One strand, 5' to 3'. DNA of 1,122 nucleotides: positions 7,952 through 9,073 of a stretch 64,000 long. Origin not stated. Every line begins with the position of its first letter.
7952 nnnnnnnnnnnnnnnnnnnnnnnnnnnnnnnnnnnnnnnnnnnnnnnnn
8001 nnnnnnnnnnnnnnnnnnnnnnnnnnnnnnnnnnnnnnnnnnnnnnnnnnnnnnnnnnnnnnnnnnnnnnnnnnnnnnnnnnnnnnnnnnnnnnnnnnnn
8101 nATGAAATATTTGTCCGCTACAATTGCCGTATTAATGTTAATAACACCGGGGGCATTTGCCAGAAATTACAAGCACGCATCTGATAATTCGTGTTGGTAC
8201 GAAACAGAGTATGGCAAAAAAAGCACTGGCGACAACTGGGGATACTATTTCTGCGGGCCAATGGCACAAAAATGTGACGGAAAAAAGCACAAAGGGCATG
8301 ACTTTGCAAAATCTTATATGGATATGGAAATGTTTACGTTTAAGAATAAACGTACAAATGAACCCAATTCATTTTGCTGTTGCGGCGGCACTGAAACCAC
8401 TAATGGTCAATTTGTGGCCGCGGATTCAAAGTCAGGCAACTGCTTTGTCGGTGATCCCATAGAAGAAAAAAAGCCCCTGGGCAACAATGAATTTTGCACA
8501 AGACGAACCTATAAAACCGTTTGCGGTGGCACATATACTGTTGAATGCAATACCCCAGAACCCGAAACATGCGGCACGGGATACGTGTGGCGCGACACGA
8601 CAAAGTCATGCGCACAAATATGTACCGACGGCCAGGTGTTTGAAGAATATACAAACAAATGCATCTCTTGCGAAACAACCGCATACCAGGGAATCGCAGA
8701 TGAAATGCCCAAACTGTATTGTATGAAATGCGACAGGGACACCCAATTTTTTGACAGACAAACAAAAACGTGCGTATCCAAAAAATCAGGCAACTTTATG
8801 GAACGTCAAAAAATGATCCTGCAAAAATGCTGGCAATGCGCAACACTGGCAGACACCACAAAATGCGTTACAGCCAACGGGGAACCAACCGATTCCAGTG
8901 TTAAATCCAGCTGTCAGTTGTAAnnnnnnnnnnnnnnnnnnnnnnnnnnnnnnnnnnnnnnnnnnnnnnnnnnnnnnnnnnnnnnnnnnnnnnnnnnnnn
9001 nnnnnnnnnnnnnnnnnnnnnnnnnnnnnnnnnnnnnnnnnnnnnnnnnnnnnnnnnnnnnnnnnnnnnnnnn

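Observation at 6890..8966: Tandem pair of paralogous secreted cysteine-rich proteins behind a structured leader with a terminator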

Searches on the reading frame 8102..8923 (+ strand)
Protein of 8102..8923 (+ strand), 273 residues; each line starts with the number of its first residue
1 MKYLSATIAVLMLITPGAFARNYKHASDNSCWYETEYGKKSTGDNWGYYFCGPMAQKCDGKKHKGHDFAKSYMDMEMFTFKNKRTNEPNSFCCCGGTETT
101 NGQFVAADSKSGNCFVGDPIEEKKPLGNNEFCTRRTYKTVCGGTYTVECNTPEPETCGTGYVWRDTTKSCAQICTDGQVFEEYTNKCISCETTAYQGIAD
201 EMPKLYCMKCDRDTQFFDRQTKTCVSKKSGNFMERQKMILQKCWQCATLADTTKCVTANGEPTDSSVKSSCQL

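Call 6: search_protein_families(library=pfam, proteins=[window:8102-8923:+], max_evalue=1)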
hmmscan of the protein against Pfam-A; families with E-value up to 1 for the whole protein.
window:8102-8923:+ (273 aa): 0 families

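Call 8: search_protein_families(library=ncbifam, proteins=[window:8102-8923:+], max_evalue=1)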
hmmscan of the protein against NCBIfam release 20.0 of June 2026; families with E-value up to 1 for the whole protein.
window:8102-8923:+ (273 aa): 0 families

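Call 18: search_protein_representatives(protein=window:8102-8920:+)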
Query: 273 residues. Proteins with E-value up to 0.001 (for the whole library): 66; up to 1e-10: 38; up to 1e-30: 6. The best 66 are listed.
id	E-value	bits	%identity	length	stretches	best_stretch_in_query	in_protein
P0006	4.4e-190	646.2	100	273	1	1-273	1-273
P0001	3.8e-55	203.5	49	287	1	12-271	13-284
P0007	2.3e-44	168.1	39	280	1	8-263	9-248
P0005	1.4e-40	155.7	42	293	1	10-261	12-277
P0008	9.1e-37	143.2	42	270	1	11-256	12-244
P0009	5.4e-31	124.3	36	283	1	8-248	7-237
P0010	1.4e-29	119.7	38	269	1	2-272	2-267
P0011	1.9e-28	115.9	39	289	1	15-271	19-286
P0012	1.1e-26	110.1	35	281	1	7-267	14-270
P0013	1.9e-24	102.8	38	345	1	20-259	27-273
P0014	2.2e-24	102.6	34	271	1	8-272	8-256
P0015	4.5e-23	98.3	35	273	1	9-256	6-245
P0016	3.1e-19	85.7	33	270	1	8-258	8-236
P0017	2.9e-17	79.2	36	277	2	1-200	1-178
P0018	7.2e-17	77.9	35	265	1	25-248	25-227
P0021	6.8e-15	71.5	32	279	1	49-263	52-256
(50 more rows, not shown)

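Call 58: find_encoding_contigs(protein=P0021, flank=3000, max_places=5)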
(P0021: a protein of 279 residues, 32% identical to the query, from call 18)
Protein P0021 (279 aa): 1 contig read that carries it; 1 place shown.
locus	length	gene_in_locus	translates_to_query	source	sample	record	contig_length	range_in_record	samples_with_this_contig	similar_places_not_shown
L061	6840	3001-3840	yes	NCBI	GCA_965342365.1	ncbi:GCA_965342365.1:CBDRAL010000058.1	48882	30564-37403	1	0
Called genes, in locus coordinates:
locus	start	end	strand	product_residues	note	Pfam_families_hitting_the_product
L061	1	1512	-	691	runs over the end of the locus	PF00580:UvrD-helicase, PF01443:Viral_helicase1 (faint), PF13245:AAA_19, PF13604:AAA_30 (faint), PF13361:UvrD_C, PF13538:UvrD_C_2 (weak)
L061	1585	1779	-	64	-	-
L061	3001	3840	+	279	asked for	-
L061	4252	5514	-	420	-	PF19425:Csd3_N2 (weak), PF01551:Peptidase_M23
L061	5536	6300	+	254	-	PF01135:PCMT (weak), PF05175:MTS, PF01170:UPF0020 (weak), PF05971:Methyltransf_10 (weak), PF13847:Methyltransf_31, PF08241:Methyltransf_11 (weak), PF08242:Methyltransf_12 (faint), PF13649:Methyltransf_25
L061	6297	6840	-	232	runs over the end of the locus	PF00753:Lactamase_B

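Call 59: find_encoding_contigs(protein=P0011, flank=3000, max_places=5)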
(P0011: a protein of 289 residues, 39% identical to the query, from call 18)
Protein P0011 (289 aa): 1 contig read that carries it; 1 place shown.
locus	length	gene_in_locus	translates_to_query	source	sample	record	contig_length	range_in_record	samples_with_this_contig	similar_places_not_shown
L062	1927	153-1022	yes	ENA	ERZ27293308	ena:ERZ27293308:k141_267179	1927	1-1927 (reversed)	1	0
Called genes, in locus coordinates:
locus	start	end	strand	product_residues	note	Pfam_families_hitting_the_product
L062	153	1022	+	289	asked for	-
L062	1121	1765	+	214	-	PF20730:YetF_N, PF04239:DUF421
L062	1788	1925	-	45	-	?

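Call 60: find_encoding_contigs(protein=P0007, flank=3000, max_places=5)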
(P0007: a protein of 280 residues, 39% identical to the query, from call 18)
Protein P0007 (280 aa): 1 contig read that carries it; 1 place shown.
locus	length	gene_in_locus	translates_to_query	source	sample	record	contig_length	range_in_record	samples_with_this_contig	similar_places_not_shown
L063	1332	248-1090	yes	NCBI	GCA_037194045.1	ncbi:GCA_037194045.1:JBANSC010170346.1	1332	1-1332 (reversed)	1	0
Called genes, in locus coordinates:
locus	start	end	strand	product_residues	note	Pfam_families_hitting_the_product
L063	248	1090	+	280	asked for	-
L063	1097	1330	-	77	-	?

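Call 72: find_encoding_contigs(protein=P0008, flank=4000, max_places=6)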
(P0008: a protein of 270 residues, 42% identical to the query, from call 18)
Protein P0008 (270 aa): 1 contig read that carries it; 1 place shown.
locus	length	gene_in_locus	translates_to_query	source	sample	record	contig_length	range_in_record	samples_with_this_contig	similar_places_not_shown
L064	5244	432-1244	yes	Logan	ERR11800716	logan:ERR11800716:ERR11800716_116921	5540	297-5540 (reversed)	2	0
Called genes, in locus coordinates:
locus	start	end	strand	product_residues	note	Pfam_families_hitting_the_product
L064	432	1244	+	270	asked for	-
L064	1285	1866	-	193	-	PF00265:TK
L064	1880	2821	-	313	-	PF01435:Peptidase_M48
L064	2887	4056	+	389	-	PF03797:Autotransporter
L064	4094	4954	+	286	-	PF01551:Peptidase_M23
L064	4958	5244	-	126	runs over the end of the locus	-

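Call 73: find_encoding_contigs(protein=P0009, flank=4000, max_places=6)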
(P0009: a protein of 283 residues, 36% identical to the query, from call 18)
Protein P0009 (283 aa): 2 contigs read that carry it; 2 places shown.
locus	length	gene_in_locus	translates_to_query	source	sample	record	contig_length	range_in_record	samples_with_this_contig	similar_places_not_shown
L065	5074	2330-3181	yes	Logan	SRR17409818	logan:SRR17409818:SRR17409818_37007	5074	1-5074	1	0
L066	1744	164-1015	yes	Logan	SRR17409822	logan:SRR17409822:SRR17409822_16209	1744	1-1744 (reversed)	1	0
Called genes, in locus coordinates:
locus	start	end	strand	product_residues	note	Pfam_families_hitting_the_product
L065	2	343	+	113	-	?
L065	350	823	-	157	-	PF03073:TspO_MBR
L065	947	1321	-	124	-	-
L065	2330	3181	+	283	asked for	-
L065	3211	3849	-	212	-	PF03729:DUF308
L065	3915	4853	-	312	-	PF01636:APH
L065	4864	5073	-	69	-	?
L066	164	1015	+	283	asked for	-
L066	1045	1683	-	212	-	PF03729:DUF308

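Call 74: find_encoding_contigs(protein=P0010, flank=4000, max_places=6)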
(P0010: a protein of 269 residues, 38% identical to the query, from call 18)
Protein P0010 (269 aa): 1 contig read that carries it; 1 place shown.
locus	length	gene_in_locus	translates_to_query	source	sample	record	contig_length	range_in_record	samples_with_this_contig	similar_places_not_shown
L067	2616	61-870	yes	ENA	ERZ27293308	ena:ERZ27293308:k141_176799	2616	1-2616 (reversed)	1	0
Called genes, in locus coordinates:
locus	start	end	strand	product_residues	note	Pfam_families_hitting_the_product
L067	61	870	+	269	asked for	-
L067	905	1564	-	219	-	PF03729:DUF308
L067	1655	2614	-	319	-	?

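Call 75: find_encoding_contigs(protein=P0012, flank=4000, max_places=6)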
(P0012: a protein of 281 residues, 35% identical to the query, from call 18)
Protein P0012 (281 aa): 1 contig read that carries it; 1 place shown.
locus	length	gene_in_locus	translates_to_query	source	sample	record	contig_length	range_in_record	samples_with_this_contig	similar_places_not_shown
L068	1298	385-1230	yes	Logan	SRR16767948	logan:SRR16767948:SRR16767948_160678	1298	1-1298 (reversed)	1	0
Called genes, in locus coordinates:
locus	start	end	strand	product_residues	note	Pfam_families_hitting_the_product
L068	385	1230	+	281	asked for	-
